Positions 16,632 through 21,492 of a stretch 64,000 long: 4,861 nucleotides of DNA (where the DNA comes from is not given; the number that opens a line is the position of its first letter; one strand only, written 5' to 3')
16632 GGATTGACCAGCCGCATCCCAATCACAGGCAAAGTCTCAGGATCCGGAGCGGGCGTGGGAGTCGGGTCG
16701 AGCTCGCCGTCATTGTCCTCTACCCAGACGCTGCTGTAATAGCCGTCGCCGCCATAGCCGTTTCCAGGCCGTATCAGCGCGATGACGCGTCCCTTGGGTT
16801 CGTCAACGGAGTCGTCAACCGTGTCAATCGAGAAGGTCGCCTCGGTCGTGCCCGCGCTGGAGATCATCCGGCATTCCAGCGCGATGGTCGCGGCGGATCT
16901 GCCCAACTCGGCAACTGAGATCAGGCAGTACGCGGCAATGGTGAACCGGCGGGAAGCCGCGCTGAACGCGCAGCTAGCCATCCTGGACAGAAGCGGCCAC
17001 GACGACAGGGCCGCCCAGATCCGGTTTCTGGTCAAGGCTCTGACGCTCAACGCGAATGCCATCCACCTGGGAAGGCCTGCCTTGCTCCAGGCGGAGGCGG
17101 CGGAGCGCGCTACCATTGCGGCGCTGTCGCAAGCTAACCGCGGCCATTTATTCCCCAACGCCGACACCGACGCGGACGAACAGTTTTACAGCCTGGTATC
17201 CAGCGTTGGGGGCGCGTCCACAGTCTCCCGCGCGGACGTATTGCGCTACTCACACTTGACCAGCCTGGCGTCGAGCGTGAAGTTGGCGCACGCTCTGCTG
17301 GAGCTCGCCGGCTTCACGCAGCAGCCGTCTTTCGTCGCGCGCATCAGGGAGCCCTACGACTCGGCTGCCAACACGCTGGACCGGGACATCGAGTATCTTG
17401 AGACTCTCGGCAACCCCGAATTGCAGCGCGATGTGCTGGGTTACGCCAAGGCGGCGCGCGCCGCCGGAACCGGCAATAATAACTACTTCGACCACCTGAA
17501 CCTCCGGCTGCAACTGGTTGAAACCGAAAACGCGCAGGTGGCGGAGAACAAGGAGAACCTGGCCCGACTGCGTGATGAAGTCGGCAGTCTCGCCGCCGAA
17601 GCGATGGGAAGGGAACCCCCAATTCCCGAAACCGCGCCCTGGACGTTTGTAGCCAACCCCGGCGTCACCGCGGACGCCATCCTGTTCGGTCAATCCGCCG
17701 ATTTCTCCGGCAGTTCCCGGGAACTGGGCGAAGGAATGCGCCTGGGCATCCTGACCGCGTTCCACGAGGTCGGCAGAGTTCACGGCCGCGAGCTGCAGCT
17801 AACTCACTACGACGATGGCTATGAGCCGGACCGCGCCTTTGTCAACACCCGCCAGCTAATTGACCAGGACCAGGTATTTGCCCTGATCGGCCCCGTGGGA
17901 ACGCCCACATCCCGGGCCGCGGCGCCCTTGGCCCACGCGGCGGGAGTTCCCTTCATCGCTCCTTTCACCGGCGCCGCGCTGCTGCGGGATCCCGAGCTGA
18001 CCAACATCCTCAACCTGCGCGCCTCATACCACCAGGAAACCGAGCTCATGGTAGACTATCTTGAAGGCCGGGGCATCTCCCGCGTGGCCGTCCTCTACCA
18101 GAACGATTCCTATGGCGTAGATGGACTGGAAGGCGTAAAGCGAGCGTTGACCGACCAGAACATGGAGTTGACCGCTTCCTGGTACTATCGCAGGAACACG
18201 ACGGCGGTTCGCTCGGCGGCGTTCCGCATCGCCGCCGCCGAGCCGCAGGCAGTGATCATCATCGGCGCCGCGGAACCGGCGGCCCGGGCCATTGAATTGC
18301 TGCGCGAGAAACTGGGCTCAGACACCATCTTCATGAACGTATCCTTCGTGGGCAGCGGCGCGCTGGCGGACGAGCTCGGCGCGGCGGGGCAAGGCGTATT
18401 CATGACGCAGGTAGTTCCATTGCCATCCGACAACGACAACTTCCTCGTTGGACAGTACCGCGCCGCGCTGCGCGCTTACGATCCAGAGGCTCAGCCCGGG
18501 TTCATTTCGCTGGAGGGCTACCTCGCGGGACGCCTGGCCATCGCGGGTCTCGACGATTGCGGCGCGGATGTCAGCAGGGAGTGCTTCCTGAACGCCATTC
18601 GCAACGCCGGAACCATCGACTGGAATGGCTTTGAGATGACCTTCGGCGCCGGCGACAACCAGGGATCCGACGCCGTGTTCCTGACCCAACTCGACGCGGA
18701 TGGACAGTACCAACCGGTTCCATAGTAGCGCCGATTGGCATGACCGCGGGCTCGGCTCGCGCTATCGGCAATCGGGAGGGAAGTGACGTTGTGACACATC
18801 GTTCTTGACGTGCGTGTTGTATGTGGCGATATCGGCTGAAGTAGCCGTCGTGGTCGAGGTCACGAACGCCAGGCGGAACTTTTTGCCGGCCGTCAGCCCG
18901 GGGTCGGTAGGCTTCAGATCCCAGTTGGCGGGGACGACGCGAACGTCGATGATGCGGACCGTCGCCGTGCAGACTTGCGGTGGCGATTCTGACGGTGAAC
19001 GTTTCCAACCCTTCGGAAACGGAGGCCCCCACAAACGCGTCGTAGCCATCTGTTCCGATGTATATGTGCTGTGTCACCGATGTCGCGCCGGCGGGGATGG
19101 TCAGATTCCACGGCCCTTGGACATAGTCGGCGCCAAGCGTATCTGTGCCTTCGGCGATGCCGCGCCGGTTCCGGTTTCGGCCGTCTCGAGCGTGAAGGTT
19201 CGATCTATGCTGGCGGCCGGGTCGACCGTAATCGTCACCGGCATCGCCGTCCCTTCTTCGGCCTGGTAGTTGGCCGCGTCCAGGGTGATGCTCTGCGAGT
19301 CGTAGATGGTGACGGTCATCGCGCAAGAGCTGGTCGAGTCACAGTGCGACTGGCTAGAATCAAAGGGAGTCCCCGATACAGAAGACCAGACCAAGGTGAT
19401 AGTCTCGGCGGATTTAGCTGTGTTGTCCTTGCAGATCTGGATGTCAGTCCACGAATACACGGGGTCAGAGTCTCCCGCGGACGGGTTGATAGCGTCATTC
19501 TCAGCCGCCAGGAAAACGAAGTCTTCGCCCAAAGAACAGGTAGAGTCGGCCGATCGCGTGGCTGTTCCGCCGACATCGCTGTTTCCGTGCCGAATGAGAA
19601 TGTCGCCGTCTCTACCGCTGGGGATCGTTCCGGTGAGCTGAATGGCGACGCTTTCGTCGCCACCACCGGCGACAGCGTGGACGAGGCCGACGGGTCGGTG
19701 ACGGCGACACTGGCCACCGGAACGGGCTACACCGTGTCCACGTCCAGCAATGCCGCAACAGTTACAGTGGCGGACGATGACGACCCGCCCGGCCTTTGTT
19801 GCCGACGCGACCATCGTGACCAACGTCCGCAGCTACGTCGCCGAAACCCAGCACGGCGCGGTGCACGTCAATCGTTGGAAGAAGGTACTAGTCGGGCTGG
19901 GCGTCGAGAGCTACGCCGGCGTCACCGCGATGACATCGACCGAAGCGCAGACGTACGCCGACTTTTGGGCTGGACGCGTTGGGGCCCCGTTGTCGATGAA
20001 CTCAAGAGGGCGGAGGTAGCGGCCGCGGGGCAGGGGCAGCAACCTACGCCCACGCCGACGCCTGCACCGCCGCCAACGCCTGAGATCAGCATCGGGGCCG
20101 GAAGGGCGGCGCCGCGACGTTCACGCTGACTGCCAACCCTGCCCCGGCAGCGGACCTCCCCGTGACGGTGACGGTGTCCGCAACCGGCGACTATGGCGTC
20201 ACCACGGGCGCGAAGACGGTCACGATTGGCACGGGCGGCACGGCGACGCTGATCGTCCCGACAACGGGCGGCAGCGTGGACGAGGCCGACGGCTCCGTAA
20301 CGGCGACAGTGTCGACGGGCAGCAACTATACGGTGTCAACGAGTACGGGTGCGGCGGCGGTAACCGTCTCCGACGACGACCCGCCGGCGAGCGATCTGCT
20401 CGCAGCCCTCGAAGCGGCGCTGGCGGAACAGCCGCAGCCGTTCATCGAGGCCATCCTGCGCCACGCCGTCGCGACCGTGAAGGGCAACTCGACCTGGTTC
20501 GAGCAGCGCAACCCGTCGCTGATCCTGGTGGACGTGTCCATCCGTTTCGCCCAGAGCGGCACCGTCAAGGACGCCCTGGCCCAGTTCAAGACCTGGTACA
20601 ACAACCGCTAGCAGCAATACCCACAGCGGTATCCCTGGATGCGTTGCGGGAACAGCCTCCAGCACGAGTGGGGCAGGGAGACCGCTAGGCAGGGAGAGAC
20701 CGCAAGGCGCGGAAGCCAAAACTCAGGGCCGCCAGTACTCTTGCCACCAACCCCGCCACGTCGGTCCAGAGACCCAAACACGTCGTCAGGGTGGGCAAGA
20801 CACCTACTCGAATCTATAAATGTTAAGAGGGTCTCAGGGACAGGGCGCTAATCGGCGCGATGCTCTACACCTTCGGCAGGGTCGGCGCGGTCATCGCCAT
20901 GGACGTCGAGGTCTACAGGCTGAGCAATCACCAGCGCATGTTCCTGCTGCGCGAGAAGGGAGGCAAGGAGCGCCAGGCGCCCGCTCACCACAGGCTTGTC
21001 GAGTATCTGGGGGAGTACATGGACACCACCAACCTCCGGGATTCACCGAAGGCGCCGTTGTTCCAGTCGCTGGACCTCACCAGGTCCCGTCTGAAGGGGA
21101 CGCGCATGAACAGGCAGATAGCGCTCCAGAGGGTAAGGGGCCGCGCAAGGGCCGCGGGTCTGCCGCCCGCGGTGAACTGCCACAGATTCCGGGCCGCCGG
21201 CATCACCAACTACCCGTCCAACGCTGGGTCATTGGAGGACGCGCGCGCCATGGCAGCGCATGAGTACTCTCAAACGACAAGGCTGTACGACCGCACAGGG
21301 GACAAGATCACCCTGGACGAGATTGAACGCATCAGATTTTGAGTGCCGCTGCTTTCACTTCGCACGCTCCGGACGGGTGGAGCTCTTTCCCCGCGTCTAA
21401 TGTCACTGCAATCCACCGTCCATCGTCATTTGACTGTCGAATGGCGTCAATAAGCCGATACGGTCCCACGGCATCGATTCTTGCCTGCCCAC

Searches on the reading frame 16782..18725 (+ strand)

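Call 24: search_protein_families(library=pfam, proteins=[window:16782-18725:+], max_evalue=0.00001)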
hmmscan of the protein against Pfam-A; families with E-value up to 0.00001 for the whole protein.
window:16782-18725:+ (647 aa): 2 families
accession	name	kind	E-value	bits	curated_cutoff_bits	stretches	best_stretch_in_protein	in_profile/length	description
PF13458.12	Peripla_BP_6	-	7.9e-52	177.5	31.7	1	303-642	5-343/343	Periplasmic binding protein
PF01094.35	ANF_receptor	-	1.1e-13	51.4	25.4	1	335-501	22-190/353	Receptor family ligand binding region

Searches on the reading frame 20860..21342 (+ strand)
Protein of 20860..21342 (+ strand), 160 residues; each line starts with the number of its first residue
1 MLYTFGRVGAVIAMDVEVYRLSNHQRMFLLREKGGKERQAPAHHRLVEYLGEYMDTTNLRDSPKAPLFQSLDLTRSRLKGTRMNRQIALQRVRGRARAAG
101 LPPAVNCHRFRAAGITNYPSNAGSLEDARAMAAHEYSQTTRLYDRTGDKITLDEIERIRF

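Call 24: search_protein_families(library=pfam, proteins=[window:20860-21342:+], max_evalue=0.00001)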
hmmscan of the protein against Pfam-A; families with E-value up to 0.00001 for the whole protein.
window:20860-21342:+ (160 aa): 1 family
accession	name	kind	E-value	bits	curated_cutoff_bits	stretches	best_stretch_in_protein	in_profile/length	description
PF00589.27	Phage_integrase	-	2.6e-11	44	27.1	1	1-145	31-167/172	Phage integrase family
